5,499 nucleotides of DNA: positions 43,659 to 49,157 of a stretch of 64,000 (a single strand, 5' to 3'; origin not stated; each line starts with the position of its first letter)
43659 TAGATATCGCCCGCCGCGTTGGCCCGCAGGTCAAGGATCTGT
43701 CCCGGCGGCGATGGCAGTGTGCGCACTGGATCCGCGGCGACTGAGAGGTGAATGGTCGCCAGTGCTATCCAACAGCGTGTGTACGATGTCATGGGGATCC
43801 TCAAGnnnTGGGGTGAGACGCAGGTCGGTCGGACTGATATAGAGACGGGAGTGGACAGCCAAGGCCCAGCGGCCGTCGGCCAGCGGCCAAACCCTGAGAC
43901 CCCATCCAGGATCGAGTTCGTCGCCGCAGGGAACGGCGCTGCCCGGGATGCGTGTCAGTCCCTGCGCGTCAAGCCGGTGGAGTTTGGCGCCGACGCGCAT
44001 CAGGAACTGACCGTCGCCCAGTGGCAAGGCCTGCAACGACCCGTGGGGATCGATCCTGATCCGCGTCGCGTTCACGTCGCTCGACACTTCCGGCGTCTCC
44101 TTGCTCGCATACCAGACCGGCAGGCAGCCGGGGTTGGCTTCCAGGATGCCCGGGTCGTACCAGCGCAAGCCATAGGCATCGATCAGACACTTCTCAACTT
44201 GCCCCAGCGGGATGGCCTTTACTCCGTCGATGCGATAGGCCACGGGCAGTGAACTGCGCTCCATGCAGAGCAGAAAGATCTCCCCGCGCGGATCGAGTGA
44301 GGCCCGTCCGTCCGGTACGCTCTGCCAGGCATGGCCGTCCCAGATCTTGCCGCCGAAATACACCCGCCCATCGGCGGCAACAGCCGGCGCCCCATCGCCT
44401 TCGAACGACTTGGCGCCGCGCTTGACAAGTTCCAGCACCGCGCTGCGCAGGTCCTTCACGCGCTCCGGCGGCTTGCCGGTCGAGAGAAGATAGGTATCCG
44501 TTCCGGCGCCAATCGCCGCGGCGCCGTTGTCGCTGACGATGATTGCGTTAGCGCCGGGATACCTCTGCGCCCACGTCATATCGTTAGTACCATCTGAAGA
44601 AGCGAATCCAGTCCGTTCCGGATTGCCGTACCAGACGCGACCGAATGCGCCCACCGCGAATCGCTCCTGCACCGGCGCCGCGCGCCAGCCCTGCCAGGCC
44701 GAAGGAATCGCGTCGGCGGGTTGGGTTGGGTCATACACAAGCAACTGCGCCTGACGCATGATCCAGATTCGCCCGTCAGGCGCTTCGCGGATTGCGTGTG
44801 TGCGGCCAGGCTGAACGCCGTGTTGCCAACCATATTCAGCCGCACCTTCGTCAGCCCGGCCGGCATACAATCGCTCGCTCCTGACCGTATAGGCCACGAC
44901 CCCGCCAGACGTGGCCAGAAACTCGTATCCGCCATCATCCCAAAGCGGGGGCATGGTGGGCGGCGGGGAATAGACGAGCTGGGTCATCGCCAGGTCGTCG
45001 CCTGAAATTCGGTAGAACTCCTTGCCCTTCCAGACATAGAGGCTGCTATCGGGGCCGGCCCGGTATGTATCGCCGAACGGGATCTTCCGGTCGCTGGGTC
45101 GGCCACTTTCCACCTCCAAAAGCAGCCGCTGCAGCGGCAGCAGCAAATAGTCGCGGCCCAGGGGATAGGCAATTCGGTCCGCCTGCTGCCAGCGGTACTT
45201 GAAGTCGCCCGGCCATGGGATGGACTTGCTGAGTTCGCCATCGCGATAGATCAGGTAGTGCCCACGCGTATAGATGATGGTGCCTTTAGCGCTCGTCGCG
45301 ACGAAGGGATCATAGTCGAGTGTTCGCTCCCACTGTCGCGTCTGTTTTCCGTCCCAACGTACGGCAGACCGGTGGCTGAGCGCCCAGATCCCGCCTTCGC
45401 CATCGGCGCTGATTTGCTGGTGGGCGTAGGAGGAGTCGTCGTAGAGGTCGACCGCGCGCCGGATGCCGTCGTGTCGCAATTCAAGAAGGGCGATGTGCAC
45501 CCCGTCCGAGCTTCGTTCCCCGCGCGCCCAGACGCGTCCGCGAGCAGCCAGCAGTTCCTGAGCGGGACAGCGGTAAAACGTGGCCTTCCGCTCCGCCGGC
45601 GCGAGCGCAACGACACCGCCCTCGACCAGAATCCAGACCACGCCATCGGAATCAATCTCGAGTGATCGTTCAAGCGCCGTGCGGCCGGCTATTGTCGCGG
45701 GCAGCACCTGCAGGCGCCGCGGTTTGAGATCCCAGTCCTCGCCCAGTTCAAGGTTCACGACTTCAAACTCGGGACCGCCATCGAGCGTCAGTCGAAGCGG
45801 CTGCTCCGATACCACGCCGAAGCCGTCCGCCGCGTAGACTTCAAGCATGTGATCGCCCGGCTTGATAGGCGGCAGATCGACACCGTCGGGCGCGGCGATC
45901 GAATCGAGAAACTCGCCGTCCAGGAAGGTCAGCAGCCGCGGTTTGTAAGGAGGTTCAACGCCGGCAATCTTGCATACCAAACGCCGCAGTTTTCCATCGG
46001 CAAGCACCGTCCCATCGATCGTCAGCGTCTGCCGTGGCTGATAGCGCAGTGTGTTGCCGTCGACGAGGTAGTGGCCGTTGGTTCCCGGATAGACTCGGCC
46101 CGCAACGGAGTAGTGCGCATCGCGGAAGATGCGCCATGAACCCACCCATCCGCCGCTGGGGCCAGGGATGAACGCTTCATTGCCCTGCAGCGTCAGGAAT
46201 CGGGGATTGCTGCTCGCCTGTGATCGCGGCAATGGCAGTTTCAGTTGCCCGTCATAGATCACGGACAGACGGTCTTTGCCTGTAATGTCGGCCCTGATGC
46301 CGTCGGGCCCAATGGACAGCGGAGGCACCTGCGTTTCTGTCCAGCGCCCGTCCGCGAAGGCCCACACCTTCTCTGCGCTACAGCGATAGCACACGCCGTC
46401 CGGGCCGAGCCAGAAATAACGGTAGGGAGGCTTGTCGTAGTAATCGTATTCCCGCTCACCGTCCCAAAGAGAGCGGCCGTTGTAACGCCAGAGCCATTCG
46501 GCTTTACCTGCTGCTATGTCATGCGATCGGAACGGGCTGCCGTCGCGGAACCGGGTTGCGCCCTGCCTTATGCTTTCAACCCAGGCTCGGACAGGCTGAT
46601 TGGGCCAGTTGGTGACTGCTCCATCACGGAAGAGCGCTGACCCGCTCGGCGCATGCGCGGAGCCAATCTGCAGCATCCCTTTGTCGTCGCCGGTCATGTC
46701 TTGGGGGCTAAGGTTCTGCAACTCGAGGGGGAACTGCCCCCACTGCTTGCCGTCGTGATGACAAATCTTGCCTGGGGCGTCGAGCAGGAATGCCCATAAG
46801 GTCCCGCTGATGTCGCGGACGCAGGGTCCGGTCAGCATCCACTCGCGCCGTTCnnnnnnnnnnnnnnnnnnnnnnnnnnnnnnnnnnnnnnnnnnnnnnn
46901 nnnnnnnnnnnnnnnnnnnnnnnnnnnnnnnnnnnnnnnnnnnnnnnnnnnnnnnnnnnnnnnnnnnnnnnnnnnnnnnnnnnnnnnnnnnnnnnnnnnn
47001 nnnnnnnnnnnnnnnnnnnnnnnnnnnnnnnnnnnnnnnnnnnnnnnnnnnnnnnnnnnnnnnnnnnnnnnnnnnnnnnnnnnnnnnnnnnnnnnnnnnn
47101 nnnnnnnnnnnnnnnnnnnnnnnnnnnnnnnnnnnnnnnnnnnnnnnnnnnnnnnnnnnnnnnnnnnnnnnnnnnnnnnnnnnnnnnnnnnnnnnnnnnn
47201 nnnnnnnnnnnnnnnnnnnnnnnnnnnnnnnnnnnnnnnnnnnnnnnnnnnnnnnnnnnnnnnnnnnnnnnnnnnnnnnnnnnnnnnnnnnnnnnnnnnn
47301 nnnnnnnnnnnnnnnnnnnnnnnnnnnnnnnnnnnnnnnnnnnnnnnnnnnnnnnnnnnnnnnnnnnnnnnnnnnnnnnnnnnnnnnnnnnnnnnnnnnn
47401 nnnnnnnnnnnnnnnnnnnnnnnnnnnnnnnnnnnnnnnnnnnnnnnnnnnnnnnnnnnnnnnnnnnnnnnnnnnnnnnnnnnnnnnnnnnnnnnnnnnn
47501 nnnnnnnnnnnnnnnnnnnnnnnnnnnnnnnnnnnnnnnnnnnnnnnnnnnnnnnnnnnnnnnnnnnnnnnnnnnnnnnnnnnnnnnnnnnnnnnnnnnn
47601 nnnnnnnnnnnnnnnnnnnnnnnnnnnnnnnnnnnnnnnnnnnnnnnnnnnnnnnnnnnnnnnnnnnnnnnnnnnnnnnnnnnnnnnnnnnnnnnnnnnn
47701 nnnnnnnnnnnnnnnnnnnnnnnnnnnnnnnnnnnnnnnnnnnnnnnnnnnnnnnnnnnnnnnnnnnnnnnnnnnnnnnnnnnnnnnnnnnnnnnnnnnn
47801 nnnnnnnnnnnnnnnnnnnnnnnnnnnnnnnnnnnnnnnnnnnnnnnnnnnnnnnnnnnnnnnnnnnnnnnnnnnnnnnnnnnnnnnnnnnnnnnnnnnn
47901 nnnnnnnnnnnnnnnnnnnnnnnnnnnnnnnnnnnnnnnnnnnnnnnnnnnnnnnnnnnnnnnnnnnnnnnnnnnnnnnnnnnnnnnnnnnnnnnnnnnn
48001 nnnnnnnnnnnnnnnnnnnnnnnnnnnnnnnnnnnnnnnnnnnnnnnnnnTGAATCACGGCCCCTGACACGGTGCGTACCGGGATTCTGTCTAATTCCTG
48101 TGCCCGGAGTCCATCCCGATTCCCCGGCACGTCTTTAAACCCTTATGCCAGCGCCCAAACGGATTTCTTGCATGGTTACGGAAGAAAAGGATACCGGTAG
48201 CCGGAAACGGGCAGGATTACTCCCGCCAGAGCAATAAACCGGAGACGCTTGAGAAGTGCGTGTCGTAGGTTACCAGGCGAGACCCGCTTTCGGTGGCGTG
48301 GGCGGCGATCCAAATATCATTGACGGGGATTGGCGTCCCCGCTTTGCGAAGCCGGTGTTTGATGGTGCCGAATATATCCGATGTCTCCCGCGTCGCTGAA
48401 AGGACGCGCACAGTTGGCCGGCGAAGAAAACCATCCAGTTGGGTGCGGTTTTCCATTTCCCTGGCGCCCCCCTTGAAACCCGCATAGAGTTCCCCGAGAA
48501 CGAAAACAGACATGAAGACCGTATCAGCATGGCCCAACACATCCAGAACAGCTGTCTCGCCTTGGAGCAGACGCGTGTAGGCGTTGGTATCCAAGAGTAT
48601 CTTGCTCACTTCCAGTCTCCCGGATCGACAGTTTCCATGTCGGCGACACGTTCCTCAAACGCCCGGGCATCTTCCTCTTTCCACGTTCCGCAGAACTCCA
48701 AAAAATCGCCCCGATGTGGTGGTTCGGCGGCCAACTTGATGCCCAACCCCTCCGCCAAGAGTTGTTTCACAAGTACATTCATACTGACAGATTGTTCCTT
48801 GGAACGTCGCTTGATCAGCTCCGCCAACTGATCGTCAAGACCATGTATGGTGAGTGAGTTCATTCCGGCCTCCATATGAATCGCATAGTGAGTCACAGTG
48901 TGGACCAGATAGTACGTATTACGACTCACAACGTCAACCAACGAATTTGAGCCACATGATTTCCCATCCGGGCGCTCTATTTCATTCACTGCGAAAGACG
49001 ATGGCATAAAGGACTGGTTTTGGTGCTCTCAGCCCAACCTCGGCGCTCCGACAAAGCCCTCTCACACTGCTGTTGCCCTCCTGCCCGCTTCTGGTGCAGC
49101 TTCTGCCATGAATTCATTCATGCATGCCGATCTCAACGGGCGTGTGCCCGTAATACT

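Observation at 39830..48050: Tandem giant secreted beta-propeller paralogs converging on the mgl locus, with near-identical 5' ends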

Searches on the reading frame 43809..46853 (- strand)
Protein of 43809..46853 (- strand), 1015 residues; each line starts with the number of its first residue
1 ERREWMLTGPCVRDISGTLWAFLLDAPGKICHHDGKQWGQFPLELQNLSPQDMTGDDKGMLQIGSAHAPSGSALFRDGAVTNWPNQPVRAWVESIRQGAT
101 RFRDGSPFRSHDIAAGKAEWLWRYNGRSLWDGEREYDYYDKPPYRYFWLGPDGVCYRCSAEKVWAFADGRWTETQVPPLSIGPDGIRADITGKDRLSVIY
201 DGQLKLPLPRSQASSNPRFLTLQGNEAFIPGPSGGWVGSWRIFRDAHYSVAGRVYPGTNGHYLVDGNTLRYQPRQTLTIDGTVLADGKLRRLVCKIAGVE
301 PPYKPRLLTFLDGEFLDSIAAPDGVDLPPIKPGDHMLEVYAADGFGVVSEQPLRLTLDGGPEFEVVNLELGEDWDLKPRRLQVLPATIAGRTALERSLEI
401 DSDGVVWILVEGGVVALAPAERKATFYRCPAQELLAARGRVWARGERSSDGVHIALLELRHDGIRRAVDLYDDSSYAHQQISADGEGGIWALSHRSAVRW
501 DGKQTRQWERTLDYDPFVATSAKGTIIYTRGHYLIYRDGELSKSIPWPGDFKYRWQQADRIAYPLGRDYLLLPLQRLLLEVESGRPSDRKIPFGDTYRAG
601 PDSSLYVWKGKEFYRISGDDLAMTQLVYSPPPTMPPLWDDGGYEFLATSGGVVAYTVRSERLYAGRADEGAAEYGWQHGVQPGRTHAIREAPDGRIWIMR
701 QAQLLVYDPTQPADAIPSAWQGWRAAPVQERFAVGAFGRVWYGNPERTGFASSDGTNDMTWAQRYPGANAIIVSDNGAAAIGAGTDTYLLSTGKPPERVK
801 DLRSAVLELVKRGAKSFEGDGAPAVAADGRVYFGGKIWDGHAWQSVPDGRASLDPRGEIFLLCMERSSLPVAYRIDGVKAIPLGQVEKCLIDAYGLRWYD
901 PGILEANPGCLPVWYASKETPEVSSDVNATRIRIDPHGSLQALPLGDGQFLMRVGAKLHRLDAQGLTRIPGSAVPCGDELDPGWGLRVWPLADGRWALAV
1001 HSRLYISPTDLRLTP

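Call 46: predict_structure(alignment_id=A2)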
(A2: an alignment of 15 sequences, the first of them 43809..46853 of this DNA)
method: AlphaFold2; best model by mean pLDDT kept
length: 1015 residues; sequences in the alignment: 15
mean_pLDDT: 78.6   pTM: 0.55
mean pLDDT of the five models: 78.6, 78.4, 74.7, 74.2, 71.9
residues with pLDDT >= 90: 169; 70-90: 606; 50-70: 198; < 50: 42
segments of 3 or more residues with pLDDT < 50: 105-111, 230-233, 255-259, 556-560, 635-642, 981-983
pLDDT, mean of each block of 10 residues (from residue 1): 74 76 84 82 74 79 70 83 79 74 50 56 65 63 67 76 80 85 71 75 76 59 60 57 73 50 65 79 73 88 82 85 86 84 80 84 80 74 75 79 91 88 87 88 85 88 86 63 84 88 88 79 82 88 83 47 85 85 87 84 87 90 91 55 76 83 87 80 82 90 86 65 74 80 75 83 68 90 85 87 93 88 89 92 92 87 79 90 89 85 62 86 87 80 82 84 83 63 62 76 75 54
secondary structure, 60 per line:
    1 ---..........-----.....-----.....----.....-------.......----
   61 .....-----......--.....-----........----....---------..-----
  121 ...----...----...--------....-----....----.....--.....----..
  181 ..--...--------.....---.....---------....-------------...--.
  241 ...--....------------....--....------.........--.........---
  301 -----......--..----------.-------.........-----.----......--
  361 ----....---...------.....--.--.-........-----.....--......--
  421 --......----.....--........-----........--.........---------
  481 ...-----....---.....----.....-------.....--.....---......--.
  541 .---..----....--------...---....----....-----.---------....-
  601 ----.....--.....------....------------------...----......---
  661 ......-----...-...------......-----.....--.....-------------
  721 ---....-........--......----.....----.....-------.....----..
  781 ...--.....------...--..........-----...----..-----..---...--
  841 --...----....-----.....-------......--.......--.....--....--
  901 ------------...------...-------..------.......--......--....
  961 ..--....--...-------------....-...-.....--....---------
elements in order (helices of 4 or more, strands of 3 or more residues): E4-13 E19-23 E29-33 E38-42 E50-56 E61-65 E71-76 E79-83 H89-96 E101-104 E121-123 E128-130 E135-137 E146-149 E155-158 E163-167 E170-174 E179-182 E185-187 E196-200 E204-208 E218-221 E235-237 E240-243 E246-249 E262-265 E268-271 E278-286 E289-297 E306-311 E334-342 E353-358 E365-368 E381-385 E393-400 E406-410 E413-418 E423-428 E433-437 E440-447 E453-460 E463-471 E481-483 E489-492 E496-500 E505-509 E517-521 E524-528 E532-537 H551-554 E563-565 E569-572 E577-580 E596-599 E605-609 E612-616 E623-626 E645-647 E652-657 E661-666 E672-674 E685-690 E696-700 E703-707 E724-727 E729-736 E739-744 E749-753 E758-762 E770-774 E779-783 E786-790 E797-799 H802-811 E817-819 E836-838 E843-845 E850-853 E859-863 E871-876 E879-885 E888-892 E895-898 E913-915 E922-924 E940-946 E949-954 E957-962 E965-968 E987-990 E996-1000 E1003-1006

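Call 49: fold_search(model_id=the predicted structure, library=pdb)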
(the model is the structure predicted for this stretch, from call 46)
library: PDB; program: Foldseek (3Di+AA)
matches with E <= 10: 1451; with E <= 0.001: 527
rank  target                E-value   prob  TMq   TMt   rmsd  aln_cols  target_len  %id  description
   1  9bfu_A                2.8e-14  1.00  0.13  0.09  27.6      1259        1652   11  Cryo-EM structure of Sevenless extracellular domain (composite map of the dimer, pH 4.6) (released 2025-01-29)
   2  9bfs_A                2.7e-13  1.00  0.13  0.10  27.8      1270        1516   11  Cryo-EM structure of Sevenless extracellular domain (dimer, pH 6.6) (released 2025-01-29)
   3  4a2l_D                3.0e-13  1.00  0.21  0.27  16.3       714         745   10  Structure of the periplasmic domain of the heparin and heparan sulphate sensing hybrid two component system BT4663 in  (released 2012-05-02)
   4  4a2l_C                5.7e-13  1.00  0.21  0.28  15.0       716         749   10  Structure of the periplasmic domain of the heparin and heparan sulphate sensing hybrid two component system BT4663 in  (released 2012-05-02)
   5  4a2l_B                6.3e-13  1.00  0.20  0.26  15.5       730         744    9  Structure of the periplasmic domain of the heparin and heparan sulphate sensing hybrid two component system BT4663 in  (released 2012-05-02)
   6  5m11                  9.1e-13  1.00  0.27  0.33  13.3       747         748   11  Structural and functional probing of PorZ, an essential bacterial surface component of the type-IX secretion system of h (released 2016-11-09)
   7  4a2l_F                1.3e-12  1.00  0.21  0.28  16.2       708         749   10  Structure of the periplasmic domain of the heparin and heparan sulphate sensing hybrid two component system BT4663 in  (released 2012-05-02)
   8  4a2m_A                1.6e-12  1.00  0.21  0.27  16.2       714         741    9  Structure of the periplasmic domain of the heparin and heparan sulphate sensing hybrid two component system BT4663 in  (released 2012-05-02)
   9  4a2l_A                2.5e-12  1.00  0.21  0.28  15.9       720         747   10  Structure of the periplasmic domain of the heparin and heparan sulphate sensing hybrid two component system BT4663 in  (released 2012-05-02)
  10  3ott_B                2.7e-12  1.00  0.11  0.14  33.0       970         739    9  Crystal Structure of the extracellular domain of the putative one component system BT4673 from B. thetaiotaomicron (released 2011-08-10)
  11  4a2m_C                3.3e-12  1.00  0.21  0.27  15.5       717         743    9  Structure of the periplasmic domain of the heparin and heparan sulphate sensing hybrid two component system BT4663 in  (released 2012-05-02)
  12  3va6_B                5.5e-12  1.00  0.19  0.25  20.4       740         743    9  Crystal Structure of the extracellular domain of the putative hybrid two component system BT4673 from B. thetaiotaomic (released 2012-06-13)
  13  4a2l_E                7.6e-12  1.00  0.21  0.27  15.5       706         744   10  Structure of the periplasmic domain of the heparin and heparan sulphate sensing hybrid two component system BT4663 in  (released 2012-05-02)
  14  3ott_A                1.1e-11  1.00  0.20  0.26  20.3       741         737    9  Crystal Structure of the extracellular domain of the putative one component system BT4673 from B. thetaiotaomicron (released 2011-08-10)
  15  4a2m_D                1.4e-11  1.00  0.22  0.28  38.6       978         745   10  Structure of the periplasmic domain of the heparin and heparan sulphate sensing hybrid two component system BT4663 in  (released 2012-05-02)
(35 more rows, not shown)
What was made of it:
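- On Beta-propeller fold proteins: The C-terminal 1015 aa is all-beta and matches multi-propeller proteins (calls 46, 49).
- Closest known: PorZ of the type IX secretion attachment complex. Same: Foldseek E=9e-13, TMq 0.27 (call 49).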

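Call 92: fold_search(model_id=the predicted structure, library=viral)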
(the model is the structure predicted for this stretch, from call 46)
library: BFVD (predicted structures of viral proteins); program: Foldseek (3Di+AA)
matches with E <= 10: 1008; with E <= 0.001: 134
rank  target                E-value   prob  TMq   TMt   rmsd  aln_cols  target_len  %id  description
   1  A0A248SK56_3          2.6e-15  1.00  0.15  0.14  37.0      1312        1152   11  (no name in the UniProt tables at hand)
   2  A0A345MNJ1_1          4.9e-10  1.00  0.16  0.14  35.6      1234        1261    8  (no name in the UniProt tables at hand)
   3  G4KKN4                2.2e-09  1.00  0.16  0.17  23.3       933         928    9  (no name in the UniProt tables at hand)
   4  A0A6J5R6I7            2.3e-09  1.00  0.19  0.21  38.5       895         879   12  Lactonase, 7-bladed beta propeller [uncultured Caudovirales phage]
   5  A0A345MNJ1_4          1.1e-08  1.00  0.16  0.14  41.4      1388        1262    9  (no name in the UniProt tables at hand)
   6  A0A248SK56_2          1.1e-08  1.00  0.12  0.10  52.2      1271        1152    9  (no name in the UniProt tables at hand)
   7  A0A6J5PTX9            1.9e-08  1.00  0.10  0.12  25.0       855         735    9  Uncharacterized protein [uncultured Caudovirales phage]
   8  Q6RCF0                2.5e-08  1.00  0.21  0.40  21.0       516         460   12  Outer capsid protein [Vibrio phage VP2]
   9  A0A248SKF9            4.3e-08  1.00  0.15  0.15  42.5      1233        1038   10  (no name in the UniProt tables at hand)
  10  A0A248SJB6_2          1.4e-07  1.00  0.16  0.16  38.2      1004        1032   11  (no name in the UniProt tables at hand)
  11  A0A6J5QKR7            1.6e-07  1.00  0.14  0.17  31.8       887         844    9  Uncharacterized protein [uncultured Caudovirales phage]
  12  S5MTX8                2.8e-07  1.00  0.18  0.43  20.3       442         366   11  Uncharacterized protein [Brevibacillus phage Jimmer1]
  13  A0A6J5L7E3            3.7e-07  1.00  0.17  0.21  18.1       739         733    9  DUF6242 domain-containing protein [uncultured Caudovirales phage]
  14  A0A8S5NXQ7            3.9e-07  1.00  0.21  0.35  15.4       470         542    8  Uncharacterized protein [Siphoviridae sp. ctobd83]
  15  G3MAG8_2              5.7e-07  1.00  0.17  0.19  31.9       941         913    9  Gp427 [Bacillus phage G]
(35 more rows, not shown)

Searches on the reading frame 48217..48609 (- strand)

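Call 9: search_protein_families(library=pfam, proteins=[window:48217-48609:-], max_evalue=0.001)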
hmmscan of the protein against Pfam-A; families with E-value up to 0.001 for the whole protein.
window:48217-48609:- (130 aa): 1 family
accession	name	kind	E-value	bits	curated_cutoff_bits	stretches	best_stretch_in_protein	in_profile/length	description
PF01850.27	PIN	-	1.9e-15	58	23.6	1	4-124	1-119/120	PIN domain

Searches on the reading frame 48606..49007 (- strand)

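Call 9: search_protein_families(library=pfam, proteins=[window:48606-49007:-], max_evalue=0.001)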
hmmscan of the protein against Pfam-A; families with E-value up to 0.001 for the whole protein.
window:48606-49007:- (133 aa): 0 families

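Call 33: search_protein_families(library=pfam, proteins=[window:48606-49007:-], max_evalue=0.1)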
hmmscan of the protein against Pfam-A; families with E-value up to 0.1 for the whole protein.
window:48606-49007:- (133 aa): 3 families
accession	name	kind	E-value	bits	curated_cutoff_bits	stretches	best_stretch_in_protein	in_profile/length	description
PF22513.2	FitA-like_RHH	-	0.0012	19.2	27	1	51-86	2-37/39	Antitoxin FitA-like, ribbon-helix-helix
PF02697.20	VAPB_antitox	-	0.051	14.8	27.9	0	100-125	40-65/69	Putative antitoxin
PF01402.27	RHH_1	-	0.054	13.9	20.5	1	57-88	6-37/39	Ribbon-helix-helix protein, copG family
